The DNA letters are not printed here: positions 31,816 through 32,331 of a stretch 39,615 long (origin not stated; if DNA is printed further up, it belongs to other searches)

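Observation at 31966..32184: gp5.9 slot holds a basic, Cys-containing protein instead of an acidic DNA mimic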

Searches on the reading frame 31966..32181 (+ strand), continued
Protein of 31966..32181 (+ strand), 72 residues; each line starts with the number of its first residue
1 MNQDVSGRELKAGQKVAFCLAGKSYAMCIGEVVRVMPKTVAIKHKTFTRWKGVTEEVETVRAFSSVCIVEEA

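Call 36: search_protein_representatives(alignment_id=A2)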
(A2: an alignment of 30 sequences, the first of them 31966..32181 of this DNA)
Query: 30 sequences, 78 profile positions. Proteins with E-value up to 0.001 (for the whole library): 442; up to 1e-10: 28; up to 1e-30: 1. The best 150 are listed.
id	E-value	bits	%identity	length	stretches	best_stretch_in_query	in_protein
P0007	4.9e-32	126.0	-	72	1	1-73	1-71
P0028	1.1e-24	102.5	-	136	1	1-78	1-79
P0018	4.4e-22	94.1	-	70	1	5-73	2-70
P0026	5.3e-22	93.8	-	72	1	1-72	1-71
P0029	1.3e-21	92.5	-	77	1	1-77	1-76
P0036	2.0e-19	85.6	-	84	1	3-74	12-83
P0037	4.5e-19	84.5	-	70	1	1-73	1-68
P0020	6.2e-18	80.8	-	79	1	2-72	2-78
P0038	9.8e-16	73.8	-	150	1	3-71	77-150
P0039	1.3e-15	73.4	-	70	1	4-74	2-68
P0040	1.4e-15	73.3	-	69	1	1-74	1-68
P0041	2.7e-15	72.3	-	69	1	1-72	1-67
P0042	3.2e-15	72.1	-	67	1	1-71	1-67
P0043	2.5e-14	69.2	-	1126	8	8-30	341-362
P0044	7.7e-14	67.7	-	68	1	3-72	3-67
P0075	4.2e-09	52.5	-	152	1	4-71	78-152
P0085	1.6e-08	50.7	-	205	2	6-53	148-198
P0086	1.6e-08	50.6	-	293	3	13-48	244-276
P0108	3.1e-07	46.5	-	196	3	11-56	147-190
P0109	3.3e-07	46.4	-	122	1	5-73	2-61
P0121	7.9e-07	45.2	-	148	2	3-73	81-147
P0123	8.7e-07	45.1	-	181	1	4-74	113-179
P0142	2.6e-06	43.6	-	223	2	3-73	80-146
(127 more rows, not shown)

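Call 37: fold_search(model_id=the predicted structure, library=viral)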
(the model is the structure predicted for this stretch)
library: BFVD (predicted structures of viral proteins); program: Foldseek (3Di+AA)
matches with E <= 10: 1036; with E <= 0.001: 3
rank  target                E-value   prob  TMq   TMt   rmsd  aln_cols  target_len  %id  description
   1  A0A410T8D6            3.4e-06  1.00  0.81  0.83   2.1        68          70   41  Uncharacterized protein [Pseudomonas phage Henu5]
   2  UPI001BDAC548         1.4e-05  1.00  0.82  0.71   1.8        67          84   33  (no name look-up for this kind of identifier)
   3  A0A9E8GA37            8.9e-05  1.00  0.58  0.28   6.2        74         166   72  (no name in the UniProt tables at hand)
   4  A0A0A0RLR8            1.2e-03  1.00  0.71  0.65   2.8        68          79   25  (no name in the UniProt tables at hand)
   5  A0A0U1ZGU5            1.3e-03  1.00  0.64  0.61   3.8        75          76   28  Uncharacterized protein [Ralstonia phage phiITL-1]
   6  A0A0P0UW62            1.4e-03  1.00  0.77  0.74   4.3        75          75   24  Uncharacterized protein [Pectobacterium phage PPWS1]
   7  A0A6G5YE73            1.8e-03  1.00  0.64  0.65   6.3        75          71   33  (no name in the UniProt tables at hand)
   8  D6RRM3                2.1e-03  1.00  0.64  0.61   7.7        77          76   38  Uncharacterized protein [Pseudomonas phage KPP10]
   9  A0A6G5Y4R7            3.4e-03  1.00  0.61  0.67   3.8        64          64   30  (no name in the UniProt tables at hand)
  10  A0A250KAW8            4.8e-03  1.00  0.68  0.57   4.1        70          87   27  Uncharacterized protein [Pectobacterium phage PPWS4]
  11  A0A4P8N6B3            5.1e-03  1.00  0.61  0.56   5.2        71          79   13  Uncharacterized protein [Rheinheimera phage Barba21A]
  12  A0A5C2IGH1            6.5e-03  1.00  0.64  0.62   3.6        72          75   24  (no name in the UniProt tables at hand)
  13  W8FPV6                7.3e-03  1.00  0.58  0.65   6.2        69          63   29  (no name in the UniProt tables at hand)
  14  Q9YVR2                8.2e-03  1.00  0.71  0.17   2.7        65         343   20  ORF MSV180 putative vaccinia L3L homolog, similar to SW:P07614 [Melanoplus sanguinipes entomopoxvirus]
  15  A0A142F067            8.7e-03  1.00  0.62  0.65   3.7        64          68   20  (no name in the UniProt tables at hand)
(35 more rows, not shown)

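Call 38: search_protein_families(library=pfam, proteins=[P0038, P0075, P0085, P0086, P0108, P0121, P0123, P0142, P0028, P0109], max_evalue=0.01)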
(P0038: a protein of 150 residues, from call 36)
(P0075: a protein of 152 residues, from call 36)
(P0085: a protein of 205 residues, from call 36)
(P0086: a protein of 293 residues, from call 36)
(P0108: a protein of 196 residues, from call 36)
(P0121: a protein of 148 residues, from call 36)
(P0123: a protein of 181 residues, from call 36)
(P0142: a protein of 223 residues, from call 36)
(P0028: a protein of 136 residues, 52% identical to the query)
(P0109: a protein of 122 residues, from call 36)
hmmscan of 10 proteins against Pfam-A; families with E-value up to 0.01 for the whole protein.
P0038 (150 aa): 1 family
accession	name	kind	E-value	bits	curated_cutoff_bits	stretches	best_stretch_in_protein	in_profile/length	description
PF23456.1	CSDE1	-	0.0083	16.7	27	0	78-94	48-65/84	Cold shock domain-containing protein E1 CSD domain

P0075 (152 aa): 0 families

P0085 (205 aa): 3 families
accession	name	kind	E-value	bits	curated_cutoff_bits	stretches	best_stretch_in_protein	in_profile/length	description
PF24203.1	Phage_ProQ_C_like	-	4.1e-05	24.6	27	0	154-193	6-41/112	Phage ProQ C-terminal-like domain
PF12863.12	DUF3821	-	0.0012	19.3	23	1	72-121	95-145/204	Domain of unknown function (DUF3821)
PF24263.1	DUF7464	-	0.0073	16.3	27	0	78-110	3-33/61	Domain of unknown function (DUF7464)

P0086 (293 aa): 4 families
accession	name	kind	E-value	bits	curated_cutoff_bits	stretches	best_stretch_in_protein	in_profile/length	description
PF09953.15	DUF2187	-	3.1e-06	27.5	24.7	0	189-217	5-33/60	Uncharacterized protein conserved in bacteria (DUF2187)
PF02933.23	CDC48_2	-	6.4e-05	23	22.4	0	187-212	19-44/64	Cell division protein 48 (CDC48), domain 2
PF09378.16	HAS-barrel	-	0.00024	21.6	25.2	0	101-137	21-49/90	HAS barrel domain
PF15997.11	DUF4772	-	0.00055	21.1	27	0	186-210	77-101/112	Domain of unknown function (DUF4772)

P0108 (196 aa): 4 families
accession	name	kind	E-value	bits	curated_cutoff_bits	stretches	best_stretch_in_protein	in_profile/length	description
PF00575.29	S1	-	0.0026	18.6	22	0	78-131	2-56/74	S1 RNA binding domain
PF00924.24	MS_channel_2nd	-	0.0039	17.7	20.2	0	148-188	18-53/68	Mechanosensitive ion channel, beta-domain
PF00467.35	KOW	-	0.0063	16.8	22.3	0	22-38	16-32/32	KOW motif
PF07076.17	DUF1344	-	0.0094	16.2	23.1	0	86-109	6-29/60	Protein of unknown function (DUF1344)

P0121 (148 aa): 0 families

P0123 (181 aa): 1 family
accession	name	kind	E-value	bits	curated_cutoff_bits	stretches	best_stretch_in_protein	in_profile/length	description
PF18871.6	HEPN_Toprim_N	-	0.0081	16.5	25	0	43-59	194-210/223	HEPN/Toprim N-terminal domain 1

P0142 (223 aa): 3 families
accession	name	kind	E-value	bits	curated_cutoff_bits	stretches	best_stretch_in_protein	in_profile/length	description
PF20069.4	DUF6465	-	1.2e-12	48.4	26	1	157-222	59-130/130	Family of unknown function (DUF6465)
PF21138.3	SMUBP-2_HCS1_1B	-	0.0015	18.8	27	0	19-56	83-120/129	Helicase SMUBP-2/HCS1, 1B domain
PF15382.11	DUF4609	-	0.0024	18.2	27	1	149-189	2-43/68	Domain of unknown function (DUF4609)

P0028 (136 aa): 1 family
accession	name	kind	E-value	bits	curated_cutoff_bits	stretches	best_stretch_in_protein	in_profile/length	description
PF24203.1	Phage_ProQ_C_like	-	0.0017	19.4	27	1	1-49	1-41/112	Phage ProQ C-terminal-like domain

P0109 (122 aa): 10 families
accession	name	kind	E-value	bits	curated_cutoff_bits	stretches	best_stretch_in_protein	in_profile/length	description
PF08271.17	Zn_Ribbon_TF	-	9.1e-06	25.6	29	1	89-113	2-27/43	TFIIB zinc-binding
PF24460.1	DUF7575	-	0.00015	21.5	28.5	0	107-116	5-14/28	Domain of unknown function (DUF7575)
PF13240.11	Zn_Ribbon_1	-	0.00021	21.4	25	0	102-114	10-22/23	zinc-ribbon domain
PF01155.25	HypA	-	0.0011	19.5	28.9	1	86-119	69-101/112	Hydrogenase/urease nickel incorporation, metallochaperone, hypA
PF09723.15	Zn_ribbon_8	-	0.0012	19.2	34.4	1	90-113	8-34/41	Zinc ribbon domain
PF13248.11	Zn_ribbon_3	-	0.0019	18.1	27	0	107-115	4-11/26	zinc-ribbon domain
PF13913.12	zf-C2HC_2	-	0.0021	18.1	27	0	87-101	2-16/25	zinc-finger of a C2HC-type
PF12773.13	DZR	-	0.0046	17.5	27.3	0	89-116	14-35/45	Double zinc ribbon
PF24463.1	DUF7577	-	0.0051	16.8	28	0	107-115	18-26/27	Domain of unknown function (DUF7577)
PF14803.11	Zn_ribbon_Nudix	-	0.0079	16.5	25.6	0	106-117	1-12/34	Nudix N-terminal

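Call 39: find_encoding_contigs(protein=P0026, flank=4000, max_places=2)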
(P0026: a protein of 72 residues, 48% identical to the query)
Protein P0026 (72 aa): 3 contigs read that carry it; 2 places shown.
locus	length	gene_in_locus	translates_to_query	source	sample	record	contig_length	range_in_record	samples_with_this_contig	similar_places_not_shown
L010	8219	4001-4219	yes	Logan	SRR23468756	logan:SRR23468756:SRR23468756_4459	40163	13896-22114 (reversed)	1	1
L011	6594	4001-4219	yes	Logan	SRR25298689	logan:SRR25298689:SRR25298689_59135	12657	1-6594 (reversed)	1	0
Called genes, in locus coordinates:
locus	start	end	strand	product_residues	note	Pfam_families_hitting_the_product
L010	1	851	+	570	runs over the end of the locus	PF21268:Helic-prim_T7_N, PF13155:Toprim_2, PF13662:Toprim_4 (faint), PF13481:AAA_25 (faint), PF03796:DnaB_C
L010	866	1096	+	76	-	-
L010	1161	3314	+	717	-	PF00476:DNA_pol_A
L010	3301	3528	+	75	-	-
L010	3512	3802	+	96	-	PF11247:Phage_T7_55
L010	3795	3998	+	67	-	-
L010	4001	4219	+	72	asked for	PF23835:DUF7205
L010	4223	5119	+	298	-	PF02739:5_3_exonuc_N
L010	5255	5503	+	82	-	PF10911:T7-like_Y65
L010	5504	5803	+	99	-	PF17570:T7-like_gp67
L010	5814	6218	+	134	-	PF11653:VirionAssem_T7 (faint)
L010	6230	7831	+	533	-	PF12236:Head-tail_con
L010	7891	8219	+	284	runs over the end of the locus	PF05396:Phage_T7_Capsid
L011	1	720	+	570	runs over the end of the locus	PF21268:Helic-prim_T7_N, PF13155:Toprim_2, PF13662:Toprim_4 (faint), PF13481:AAA_25 (faint), PF03796:DnaB_C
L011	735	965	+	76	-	-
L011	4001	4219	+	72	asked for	PF23835:DUF7205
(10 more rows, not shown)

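Call 40: find_encoding_contigs(protein=P0029, flank=4000, max_places=2)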
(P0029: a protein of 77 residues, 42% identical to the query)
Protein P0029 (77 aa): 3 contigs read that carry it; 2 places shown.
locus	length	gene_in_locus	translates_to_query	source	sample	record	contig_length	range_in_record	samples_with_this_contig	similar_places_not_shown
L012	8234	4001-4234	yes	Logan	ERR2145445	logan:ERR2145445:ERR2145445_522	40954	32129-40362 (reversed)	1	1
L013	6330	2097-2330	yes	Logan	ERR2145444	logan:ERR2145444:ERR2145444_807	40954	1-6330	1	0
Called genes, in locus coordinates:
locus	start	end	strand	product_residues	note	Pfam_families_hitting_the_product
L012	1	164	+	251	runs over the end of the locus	?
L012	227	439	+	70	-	PF17565:DUF5471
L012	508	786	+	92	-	PF17574:TA_inhibitor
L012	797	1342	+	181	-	-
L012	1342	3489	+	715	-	PF00476:DNA_pol_A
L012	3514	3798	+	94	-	PF11247:Phage_T7_55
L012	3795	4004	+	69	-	-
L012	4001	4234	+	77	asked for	PF23835:DUF7205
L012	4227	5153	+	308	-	PF02739:5_3_exonuc_N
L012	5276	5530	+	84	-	PF10911:T7-like_Y65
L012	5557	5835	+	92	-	PF17570:T7-like_gp67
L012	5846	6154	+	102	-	-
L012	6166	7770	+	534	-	PF12236:Head-tail_con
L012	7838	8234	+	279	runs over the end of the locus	PF05396:Phage_T7_Capsid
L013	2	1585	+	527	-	?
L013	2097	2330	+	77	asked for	PF23835:DUF7205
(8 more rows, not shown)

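Call 41: find_encoding_contigs(protein=P0031, flank=4000, max_places=2)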
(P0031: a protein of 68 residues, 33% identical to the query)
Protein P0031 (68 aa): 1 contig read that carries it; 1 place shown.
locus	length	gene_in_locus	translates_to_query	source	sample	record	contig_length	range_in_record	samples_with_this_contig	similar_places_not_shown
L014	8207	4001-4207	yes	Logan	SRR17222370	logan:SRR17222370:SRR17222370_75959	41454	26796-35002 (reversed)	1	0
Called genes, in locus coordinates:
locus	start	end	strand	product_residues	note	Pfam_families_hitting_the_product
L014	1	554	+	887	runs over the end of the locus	PF14700:RPOL_N, PF00940:RNA_pol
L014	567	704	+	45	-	PF08200:Phage_T7_1_1 (weak)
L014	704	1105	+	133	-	-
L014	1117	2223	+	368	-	PF01068:DNA_ligase_A_M, PF17879:DNA_ligase_C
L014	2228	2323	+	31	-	-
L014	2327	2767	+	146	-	-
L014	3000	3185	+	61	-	-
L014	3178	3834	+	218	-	-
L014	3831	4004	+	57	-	PF16857:RNA_pol_inhib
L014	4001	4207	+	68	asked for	PF23835:DUF7205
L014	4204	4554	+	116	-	-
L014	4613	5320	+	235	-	PF21265:SBB_T7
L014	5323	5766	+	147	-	PF05367:Phage_endo_I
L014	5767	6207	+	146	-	PF01510:Amidase_2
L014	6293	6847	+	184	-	PF26128:Gad2 (weak)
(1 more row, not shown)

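Call 62: find_related_loci(query=window:31966-32181:+, collection=viral_contigs, flank=1500)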
Query window:31966-32181:+ (72 aa) in viral_contigs; peptide patterns used: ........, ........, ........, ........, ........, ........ (x = any residue, [..] = any of these).
19 stretches matched a pattern; 3 encode a relative of the query (tblastn E <= 1e-3); 3 distinct loci.
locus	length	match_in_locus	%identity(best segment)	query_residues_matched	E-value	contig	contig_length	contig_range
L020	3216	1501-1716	97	1-72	2e-45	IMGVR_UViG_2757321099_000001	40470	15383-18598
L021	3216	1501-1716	93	1-72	2e-43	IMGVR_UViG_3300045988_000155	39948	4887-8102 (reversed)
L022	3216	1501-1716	92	1-72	1e-42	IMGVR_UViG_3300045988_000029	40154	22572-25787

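Call 63: get_annotated_region(hit=H37, flank=1500)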
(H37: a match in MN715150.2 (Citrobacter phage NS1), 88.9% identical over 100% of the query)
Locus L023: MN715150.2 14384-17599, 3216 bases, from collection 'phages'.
description: Citrobacter phage NS1, complete genome.
organism: Citrobacter phage NS1 (NCBI taxid 2766968)
taxonomy: Viruses; Duplodnaviria; Heunggongvirae; Uroviricota; Caudoviricetes; Autographiviridae; Studiervirinae; Kayfunavirus
host: Citrobacter freundii; source: sewage water; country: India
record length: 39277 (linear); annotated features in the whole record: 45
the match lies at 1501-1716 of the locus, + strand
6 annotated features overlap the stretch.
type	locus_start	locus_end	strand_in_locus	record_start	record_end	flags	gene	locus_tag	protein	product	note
CDS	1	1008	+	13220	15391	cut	-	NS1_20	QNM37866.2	DNA polymerase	-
CDS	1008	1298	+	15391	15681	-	-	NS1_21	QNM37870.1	protein suppressor of silencing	-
CDS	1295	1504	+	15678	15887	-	-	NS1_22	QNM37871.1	hypothetical protein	Phage protein Gp5.7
CDS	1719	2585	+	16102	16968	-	-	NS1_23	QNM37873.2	exonuclease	-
CDS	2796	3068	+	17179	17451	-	-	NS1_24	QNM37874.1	hypothetical protein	-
CDS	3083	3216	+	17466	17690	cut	-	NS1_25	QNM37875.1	hypothetical protein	-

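Call 64: get_annotated_region(hit=H38, flank=1500)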
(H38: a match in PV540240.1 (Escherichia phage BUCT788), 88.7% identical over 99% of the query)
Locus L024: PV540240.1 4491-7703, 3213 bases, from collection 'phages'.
description: Escherichia phage BUCT788, complete genome.
organism: Escherichia phage BUCT788 (NCBI taxid 3417226)
taxonomy: Viruses
host: Escherichia coli E4002; source: environmental water; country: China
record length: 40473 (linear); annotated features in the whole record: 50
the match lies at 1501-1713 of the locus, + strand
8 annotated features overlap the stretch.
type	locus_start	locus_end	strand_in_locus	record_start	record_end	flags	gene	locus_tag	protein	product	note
CDS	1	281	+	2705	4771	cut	-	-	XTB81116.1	DNA polymerase I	-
CDS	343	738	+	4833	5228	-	-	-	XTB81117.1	HNH endonuclease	-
CDS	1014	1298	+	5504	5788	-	-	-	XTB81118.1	hypothetical protein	-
CDS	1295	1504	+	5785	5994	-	-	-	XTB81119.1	putative transcription regulation protein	-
CDS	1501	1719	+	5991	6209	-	-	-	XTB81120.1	hypothetical protein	-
CDS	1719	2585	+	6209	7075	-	-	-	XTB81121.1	exonuclease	-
CDS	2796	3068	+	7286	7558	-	-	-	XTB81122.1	DUF2717 domain-containing protein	-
CDS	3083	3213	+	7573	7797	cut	-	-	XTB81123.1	DUF5476 family protein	-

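Call 65: get_annotated_region(hit=H39, flank=1500)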
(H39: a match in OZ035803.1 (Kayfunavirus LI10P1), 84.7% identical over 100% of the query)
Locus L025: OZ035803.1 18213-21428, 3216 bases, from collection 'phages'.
description: Kayfunavirus LI10P1 genome assembly, chromosome: 1.
organism: Kayfunavirus LI10P1 (NCBI taxid 3108127)
taxonomy: Viruses; Duplodnaviria; Heunggongvirae; Uroviricota; Caudoviricetes; Autographiviridae; Studiervirinae; Kayfunavirus
host: -; source: -; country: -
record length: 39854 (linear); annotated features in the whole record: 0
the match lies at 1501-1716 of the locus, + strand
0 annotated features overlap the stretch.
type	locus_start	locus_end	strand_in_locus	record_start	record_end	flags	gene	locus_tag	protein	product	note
